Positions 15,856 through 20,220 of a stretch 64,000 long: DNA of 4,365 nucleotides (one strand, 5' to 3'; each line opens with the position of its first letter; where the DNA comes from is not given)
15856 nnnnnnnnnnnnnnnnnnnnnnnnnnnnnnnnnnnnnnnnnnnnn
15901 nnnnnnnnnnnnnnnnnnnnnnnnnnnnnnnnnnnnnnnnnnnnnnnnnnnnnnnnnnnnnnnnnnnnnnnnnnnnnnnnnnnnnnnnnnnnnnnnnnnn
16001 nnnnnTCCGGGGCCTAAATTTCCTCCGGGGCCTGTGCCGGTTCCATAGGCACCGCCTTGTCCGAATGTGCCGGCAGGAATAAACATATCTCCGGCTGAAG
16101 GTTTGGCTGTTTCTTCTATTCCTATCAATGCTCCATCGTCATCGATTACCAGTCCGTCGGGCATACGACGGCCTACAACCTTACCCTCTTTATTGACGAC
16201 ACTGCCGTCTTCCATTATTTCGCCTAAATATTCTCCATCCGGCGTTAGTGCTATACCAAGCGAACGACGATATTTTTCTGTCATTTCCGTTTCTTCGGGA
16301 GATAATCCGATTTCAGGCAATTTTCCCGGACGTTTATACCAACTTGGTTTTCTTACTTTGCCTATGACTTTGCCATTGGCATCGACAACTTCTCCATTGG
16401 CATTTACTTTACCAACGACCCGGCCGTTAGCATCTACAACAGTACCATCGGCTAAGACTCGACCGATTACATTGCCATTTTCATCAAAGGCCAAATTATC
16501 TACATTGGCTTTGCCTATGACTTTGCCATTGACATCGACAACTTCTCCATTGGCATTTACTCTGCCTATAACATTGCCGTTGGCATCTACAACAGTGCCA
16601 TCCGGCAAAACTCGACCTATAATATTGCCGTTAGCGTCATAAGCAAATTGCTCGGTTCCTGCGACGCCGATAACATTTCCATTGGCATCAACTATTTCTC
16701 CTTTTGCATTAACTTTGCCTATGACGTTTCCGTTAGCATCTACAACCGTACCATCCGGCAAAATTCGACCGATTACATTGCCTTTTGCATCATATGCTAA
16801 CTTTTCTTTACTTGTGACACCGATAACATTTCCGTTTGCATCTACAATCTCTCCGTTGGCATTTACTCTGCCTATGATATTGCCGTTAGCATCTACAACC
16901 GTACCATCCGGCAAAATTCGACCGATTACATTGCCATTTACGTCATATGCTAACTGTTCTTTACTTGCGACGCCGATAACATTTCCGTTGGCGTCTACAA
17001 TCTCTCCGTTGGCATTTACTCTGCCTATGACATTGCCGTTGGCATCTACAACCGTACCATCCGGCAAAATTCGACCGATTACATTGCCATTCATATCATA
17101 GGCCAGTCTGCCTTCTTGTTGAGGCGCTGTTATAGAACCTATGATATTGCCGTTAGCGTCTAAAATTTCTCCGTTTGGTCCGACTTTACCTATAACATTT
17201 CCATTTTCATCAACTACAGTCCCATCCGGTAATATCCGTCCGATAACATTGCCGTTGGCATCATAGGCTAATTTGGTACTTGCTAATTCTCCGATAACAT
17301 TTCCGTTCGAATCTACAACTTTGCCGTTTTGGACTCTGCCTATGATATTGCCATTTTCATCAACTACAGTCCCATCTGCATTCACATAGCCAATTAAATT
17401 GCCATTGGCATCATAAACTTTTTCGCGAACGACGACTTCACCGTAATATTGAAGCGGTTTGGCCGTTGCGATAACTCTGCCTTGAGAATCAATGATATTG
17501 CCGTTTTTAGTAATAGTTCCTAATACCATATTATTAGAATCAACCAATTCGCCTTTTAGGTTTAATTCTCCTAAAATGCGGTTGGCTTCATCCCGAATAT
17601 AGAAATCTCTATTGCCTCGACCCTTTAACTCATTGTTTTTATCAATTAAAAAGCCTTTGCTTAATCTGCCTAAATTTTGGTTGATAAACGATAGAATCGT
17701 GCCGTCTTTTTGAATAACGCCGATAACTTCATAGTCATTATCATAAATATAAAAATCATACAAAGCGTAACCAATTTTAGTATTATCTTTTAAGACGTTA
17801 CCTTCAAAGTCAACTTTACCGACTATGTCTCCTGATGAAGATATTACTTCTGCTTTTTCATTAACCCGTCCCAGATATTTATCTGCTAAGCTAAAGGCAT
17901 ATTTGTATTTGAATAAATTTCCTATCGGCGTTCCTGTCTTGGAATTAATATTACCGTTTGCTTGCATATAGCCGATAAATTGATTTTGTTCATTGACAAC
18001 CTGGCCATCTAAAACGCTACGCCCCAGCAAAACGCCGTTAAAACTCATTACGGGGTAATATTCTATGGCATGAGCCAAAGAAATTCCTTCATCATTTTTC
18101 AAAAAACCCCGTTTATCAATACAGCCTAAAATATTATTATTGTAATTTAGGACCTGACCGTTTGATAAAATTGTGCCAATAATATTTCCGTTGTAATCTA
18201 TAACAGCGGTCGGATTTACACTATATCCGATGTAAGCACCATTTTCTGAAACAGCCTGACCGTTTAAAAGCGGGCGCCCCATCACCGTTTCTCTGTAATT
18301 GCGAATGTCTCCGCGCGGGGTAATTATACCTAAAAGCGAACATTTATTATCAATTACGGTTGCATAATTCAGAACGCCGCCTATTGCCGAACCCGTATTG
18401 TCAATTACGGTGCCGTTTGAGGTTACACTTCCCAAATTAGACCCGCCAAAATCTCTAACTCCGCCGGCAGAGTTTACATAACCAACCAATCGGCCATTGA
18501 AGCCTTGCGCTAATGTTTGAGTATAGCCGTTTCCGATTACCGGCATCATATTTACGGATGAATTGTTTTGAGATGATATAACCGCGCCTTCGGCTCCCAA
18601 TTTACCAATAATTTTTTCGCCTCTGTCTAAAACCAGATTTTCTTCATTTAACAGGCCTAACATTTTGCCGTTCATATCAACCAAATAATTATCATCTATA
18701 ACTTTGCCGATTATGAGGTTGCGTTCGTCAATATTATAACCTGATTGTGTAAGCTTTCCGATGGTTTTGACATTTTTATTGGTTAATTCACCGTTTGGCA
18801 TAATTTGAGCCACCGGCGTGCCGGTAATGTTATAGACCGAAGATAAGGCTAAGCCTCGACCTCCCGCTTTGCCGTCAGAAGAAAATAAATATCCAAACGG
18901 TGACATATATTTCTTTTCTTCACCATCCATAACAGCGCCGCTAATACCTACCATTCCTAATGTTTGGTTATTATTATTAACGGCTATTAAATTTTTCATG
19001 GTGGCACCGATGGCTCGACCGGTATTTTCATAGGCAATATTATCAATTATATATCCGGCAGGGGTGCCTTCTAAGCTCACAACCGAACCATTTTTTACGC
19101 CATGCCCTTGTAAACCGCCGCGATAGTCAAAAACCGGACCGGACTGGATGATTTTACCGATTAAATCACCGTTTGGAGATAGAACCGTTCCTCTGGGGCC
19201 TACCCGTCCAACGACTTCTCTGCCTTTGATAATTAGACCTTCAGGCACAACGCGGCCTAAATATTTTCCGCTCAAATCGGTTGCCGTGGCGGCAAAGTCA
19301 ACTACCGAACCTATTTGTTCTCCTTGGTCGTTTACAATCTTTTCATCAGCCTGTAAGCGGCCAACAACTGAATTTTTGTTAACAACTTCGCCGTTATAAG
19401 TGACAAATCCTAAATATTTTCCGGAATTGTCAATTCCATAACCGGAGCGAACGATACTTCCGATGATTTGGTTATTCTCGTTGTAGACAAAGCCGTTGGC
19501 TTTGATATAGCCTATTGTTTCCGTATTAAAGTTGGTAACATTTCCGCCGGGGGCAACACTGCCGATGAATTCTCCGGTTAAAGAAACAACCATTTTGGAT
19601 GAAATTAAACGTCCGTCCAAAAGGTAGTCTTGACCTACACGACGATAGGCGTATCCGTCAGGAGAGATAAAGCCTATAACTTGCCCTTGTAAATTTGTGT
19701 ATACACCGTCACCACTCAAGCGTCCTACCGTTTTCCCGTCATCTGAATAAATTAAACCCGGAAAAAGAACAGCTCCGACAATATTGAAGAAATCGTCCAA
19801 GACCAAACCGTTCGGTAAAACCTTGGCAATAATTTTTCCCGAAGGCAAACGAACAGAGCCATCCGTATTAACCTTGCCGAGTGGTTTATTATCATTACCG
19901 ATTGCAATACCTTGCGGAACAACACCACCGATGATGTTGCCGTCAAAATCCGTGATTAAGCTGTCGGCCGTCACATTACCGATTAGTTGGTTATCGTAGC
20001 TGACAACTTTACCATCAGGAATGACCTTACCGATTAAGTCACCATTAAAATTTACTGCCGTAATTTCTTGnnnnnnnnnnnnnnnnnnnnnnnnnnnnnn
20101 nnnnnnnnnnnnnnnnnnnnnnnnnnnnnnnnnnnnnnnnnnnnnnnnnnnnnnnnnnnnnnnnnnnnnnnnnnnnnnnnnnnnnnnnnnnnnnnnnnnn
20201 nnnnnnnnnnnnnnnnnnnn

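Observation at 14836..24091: CagY-like repeat expansion: VirB10 plus an adjacent TM-anchored paralogous repeat protein with near-identical DNA repeats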

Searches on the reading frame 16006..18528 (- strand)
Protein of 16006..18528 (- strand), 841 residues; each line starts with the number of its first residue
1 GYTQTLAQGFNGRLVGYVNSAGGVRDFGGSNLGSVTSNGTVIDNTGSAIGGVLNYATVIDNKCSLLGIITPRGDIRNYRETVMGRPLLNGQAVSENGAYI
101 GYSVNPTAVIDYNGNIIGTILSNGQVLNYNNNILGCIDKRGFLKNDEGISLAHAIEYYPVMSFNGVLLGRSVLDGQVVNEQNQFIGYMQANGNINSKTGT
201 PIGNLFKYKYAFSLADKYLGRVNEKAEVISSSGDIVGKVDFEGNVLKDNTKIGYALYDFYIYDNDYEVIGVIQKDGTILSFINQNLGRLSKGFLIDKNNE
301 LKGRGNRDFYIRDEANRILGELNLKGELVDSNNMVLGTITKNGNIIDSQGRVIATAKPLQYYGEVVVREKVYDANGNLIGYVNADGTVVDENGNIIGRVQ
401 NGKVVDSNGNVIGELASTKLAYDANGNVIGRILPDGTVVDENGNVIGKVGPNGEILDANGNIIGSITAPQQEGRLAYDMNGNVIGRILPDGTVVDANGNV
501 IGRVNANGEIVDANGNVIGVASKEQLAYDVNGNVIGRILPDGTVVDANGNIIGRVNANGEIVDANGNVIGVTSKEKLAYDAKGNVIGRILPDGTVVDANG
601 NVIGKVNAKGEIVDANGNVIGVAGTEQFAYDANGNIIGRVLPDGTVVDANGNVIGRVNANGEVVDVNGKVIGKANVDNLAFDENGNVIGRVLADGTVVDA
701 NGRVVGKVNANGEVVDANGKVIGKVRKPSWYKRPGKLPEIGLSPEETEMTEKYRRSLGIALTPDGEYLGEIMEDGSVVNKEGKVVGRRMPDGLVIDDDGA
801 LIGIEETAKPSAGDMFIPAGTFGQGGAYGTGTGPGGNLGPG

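Call 84: predict_structure(alignment_id=A2)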
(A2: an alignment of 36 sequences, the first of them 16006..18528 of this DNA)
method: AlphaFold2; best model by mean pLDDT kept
length: 841 residues; sequences in the alignment: 36
mean_pLDDT: 81.7   pTM: 0.51
mean pLDDT of the five models: 81.7, 81.5, 81.0, 80.8, 78.8
residues with pLDDT >= 90: 346; 70-90: 353; 50-70: 68; < 50: 74
segments of 3 or more residues with pLDDT < 50: 365-367, 469-473, 728-756, 809-841
pLDDT, mean of each block of 10 residues (from residue 1): 78 92 90 93 94 94 93 90 95 94 95 95 94 94 91 95 94 93 95 93 96 94 96 95 91 96 97 97 95 92 96 93 95 93 87 91 64 70 75 76 80 70 78 78 80 80 70 63 75 82 84 87 68 74 76 82 85 76 77 84 85 89 69 69 77 82 85 78 81 81 85 89 69 31 38 55 83 85 86 80 72 37 36 36 33
secondary structure, 60 per line:
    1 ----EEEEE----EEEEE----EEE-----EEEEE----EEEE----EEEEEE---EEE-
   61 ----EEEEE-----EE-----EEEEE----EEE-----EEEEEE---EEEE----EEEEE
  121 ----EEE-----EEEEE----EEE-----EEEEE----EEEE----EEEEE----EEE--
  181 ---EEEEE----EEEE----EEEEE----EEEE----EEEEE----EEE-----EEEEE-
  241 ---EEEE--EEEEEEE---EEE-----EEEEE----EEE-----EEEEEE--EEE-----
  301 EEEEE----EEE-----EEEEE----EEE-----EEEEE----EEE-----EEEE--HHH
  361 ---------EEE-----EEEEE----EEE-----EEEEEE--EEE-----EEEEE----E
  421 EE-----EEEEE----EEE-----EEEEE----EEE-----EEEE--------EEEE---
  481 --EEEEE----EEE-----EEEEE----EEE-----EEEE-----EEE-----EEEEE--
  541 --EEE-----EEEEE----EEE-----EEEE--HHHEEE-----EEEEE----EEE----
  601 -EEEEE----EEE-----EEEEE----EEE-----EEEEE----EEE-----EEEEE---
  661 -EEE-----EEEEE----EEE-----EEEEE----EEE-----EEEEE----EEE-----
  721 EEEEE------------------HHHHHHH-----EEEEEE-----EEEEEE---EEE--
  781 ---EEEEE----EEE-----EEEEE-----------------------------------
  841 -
elements in order (helices of 4 or more, strands of 3 or more residues): E5-9 E14-18 E23-25 E31-35 E40-43 E48-53 E57-59 E65-69 E82-86 E91-93 E99-104 E108-111 E116-120 E125-127 E133-137 E142-144 E150-154 E159-162 E167-171 E176-178 E184-188 E193-196 E201-205 E210-213 E218-222 E227-229 E235-239 E244-247 E250-256 E260-262 E268-272 E277-279 E285-290 E293-295 E301-305 E310-312 E318-322 E327-329 E335-339 E344-346 E352-355 E370-372 E378-382 E387-389 E395-400 E403-405 E411-415 E420-422 E428-432 E437-439 E445-449 E454-456 E462-465 E474-477 E483-487 E492-494 E500-504 E509-511 E517-520 E526-528 E534-538 E543-545 E551-555 E560-562 E568-571 E577-579 E585-589 E594-596 E602-606 E611-613 E619-623 E628-630 E636-640 E645-647 E653-657 E662-664 E670-674 E679-681 E687-691 E696-698 E704-708 E713-715 E721-725 H744-750 E756-761 E767-772 E776-778 E784-788 E793-795 E801-805

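Call 99: fold_search(model_id=the predicted structure, library=pdb)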
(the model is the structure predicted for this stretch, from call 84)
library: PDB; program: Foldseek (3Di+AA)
matches with E <= 10: 801; with E <= 0.001: 25
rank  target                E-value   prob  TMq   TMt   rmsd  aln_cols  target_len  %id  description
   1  7pq5                  2.9e-15  0.89  0.09  0.08  34.3       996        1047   13  Photorhabdus laumondii T6SS-associated Rhs protein carrying the Tre23 toxin domain (released 2021-12-01)
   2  8qja_D                1.1e-14  0.75  0.07  0.07  28.9       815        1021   15  T6SS-linked Rhs repeat protein - Advenella mimigardefordensis VgrG-Rhs core (released 2024-09-25)
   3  8qja_A                5.5e-14  0.89  0.09  0.08  27.4       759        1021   14  T6SS-linked Rhs repeat protein - Advenella mimigardefordensis VgrG-Rhs core (released 2024-09-25)
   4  8qja_C                5.0e-13  0.63  0.08  0.07  28.3       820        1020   15  T6SS-linked Rhs repeat protein - Advenella mimigardefordensis VgrG-Rhs core (released 2024-09-25)
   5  6sue_F                4.5e-10  0.20  0.07  0.04  31.8       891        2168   11  Structure of Photorhabdus luminescens Tc holotoxin pore, Mutation TccC3-D651A (released 2019-11-06)
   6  6suq                  7.8e-10  0.20  0.07  0.04  30.8       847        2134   12  Crystal Structure of TcdB2-TccC3-TEV (released 2019-12-04)
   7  6suf_F                1.0e-09  0.20  0.08  0.04  30.8       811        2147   12  Structure of Photorhabdus luminescens Tc holotoxin pore (released 2019-11-06)
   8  7v1n_A                3.1e-09  0.38  0.09  0.04  34.7       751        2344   11  Structure of the Clade 2 C. difficile TcdB in complex with its receptor TFPI (released 2022-02-23)
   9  6h6e_F                5.3e-08  0.12  0.07  0.04  30.1       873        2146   11  PTC3 holotoxin complex from Photorhabdus luminecens in prepore state (TcdA1, TcdB2, TccC3) (released 2018-10-03)
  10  7awy                  5.9e-08  0.30  0.08  0.14  18.3       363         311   11  Crystal structure of the computationally designed Scone-R protein (released 2021-01-13)
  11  7bif_A                1.1e-07  0.28  0.07  0.14  17.6       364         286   13  Crystal structure of v22WRAP-T, a 7-bladed designer protein (released 2021-09-22)
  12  5kis_B                1.3e-07  0.09  0.06  0.07  32.8       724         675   12  YenB/RHS2 complex (released 2017-08-09)
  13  6vhh_A                1.8e-07  0.14  0.10  0.07  32.4      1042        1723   11  Human Teneurin-2 and human Latrophilin-3 binary complex (released 2020-06-03)
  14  9g2f_A                7.7e-07  0.08  0.08  0.05  31.2       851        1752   14  Mouse Teneurin2 dimer variant A1B1 (released 2026-01-21)
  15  6l7i_G                1.2e-06  0.07  0.06  0.07  31.5       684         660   11  Signal substraction of TcdB1-TccC2 and part of TcdA1 (released 2021-03-31)
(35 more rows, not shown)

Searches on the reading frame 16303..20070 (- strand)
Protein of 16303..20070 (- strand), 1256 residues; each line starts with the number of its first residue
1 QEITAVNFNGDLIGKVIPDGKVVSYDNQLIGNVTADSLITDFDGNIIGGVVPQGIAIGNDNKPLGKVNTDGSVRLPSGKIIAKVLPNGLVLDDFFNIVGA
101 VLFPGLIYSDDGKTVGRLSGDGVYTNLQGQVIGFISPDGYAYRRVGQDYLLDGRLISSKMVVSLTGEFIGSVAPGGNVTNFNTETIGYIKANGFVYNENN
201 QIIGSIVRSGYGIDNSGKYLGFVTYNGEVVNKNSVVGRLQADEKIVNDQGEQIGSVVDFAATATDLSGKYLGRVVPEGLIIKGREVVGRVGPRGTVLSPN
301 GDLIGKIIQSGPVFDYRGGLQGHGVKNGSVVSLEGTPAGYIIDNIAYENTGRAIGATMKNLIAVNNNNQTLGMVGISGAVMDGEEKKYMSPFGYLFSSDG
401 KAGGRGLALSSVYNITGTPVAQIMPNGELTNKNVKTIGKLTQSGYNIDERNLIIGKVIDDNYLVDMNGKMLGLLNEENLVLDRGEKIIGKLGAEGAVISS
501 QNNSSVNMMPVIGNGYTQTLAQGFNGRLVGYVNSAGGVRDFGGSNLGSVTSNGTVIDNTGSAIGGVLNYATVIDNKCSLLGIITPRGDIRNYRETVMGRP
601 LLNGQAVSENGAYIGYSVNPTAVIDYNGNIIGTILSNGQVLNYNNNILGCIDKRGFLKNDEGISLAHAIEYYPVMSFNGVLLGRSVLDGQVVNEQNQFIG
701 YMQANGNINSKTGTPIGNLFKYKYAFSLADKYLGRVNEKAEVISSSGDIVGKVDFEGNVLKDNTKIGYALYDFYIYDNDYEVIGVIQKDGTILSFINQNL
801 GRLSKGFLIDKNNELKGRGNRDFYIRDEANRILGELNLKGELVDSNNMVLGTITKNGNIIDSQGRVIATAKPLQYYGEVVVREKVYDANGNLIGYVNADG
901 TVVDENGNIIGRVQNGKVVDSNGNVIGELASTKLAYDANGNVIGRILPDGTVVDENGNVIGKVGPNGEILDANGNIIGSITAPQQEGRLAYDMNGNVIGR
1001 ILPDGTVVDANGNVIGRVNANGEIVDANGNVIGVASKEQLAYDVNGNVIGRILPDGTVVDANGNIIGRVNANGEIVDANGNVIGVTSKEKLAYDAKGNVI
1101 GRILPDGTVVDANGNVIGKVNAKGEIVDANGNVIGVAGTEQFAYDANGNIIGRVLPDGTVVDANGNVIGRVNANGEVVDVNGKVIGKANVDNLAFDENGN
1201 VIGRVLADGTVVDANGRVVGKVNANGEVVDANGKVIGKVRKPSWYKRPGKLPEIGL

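Call 41: search_solved_structures(query=window:16303-20070:-, max_evalue=1)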
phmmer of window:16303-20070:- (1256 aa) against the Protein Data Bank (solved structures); distinct sequences matched with E-value up to 1: 15.
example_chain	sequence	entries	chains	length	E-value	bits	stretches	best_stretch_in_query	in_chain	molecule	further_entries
2n3d_A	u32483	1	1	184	0.17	12.8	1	1160-1225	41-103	Bactofilin A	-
7b5g_B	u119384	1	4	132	0.37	11.7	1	531-610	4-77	Nanobody Nb14527, NbSOS3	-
1muf_A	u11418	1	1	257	0.57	11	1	106-196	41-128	SET9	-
3cbm_A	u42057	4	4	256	0.64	10.9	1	106-196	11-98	Histone-lysine N-methyltransferase SETD7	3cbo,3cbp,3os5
1n6a_A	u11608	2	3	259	0.64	10.9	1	106-196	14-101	SET domain-containing protein 7 | HISTONE-LYSINE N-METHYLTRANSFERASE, H3 LYSINE-4 SPECIFIC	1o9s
4j7i_A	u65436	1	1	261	0.64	10.9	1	106-196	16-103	Histone-lysine N-methyltransferase SETD7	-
2f69_A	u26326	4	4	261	0.65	10.9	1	106-196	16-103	Histone-lysine N-methyltransferase, H3 lysine-4 specific SET7 | Histone-lysine N-methyltransferase SETD7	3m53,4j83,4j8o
3m54_A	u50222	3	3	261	0.65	10.9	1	106-196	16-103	Histone-lysine N-methyltransferase SETD7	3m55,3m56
4j7f_A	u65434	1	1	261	0.65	10.9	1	106-196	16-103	Histone-lysine N-methyltransferase SETD7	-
1xqh_A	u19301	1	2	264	0.65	10.9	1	106-196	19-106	Histone-lysine N-methyltransferase, H3 lysine-4 specific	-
3vuz_A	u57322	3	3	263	0.66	10.8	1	106-196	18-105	Histone-lysine N-methyltransferase SETD7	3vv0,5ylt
5ayf_A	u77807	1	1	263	0.67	10.8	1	106-196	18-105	Histone-lysine N-methyltransferase SETD7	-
5eg2_A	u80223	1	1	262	0.67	10.8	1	106-196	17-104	Histone-lysine N-methyltransferase SETD7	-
4e47_A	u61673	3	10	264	0.67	10.8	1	106-196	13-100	Histone-lysine N-methyltransferase SETD7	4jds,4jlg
3m57_A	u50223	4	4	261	0.73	10.7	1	106-195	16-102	Histone-lysine N-methyltransferase SETD7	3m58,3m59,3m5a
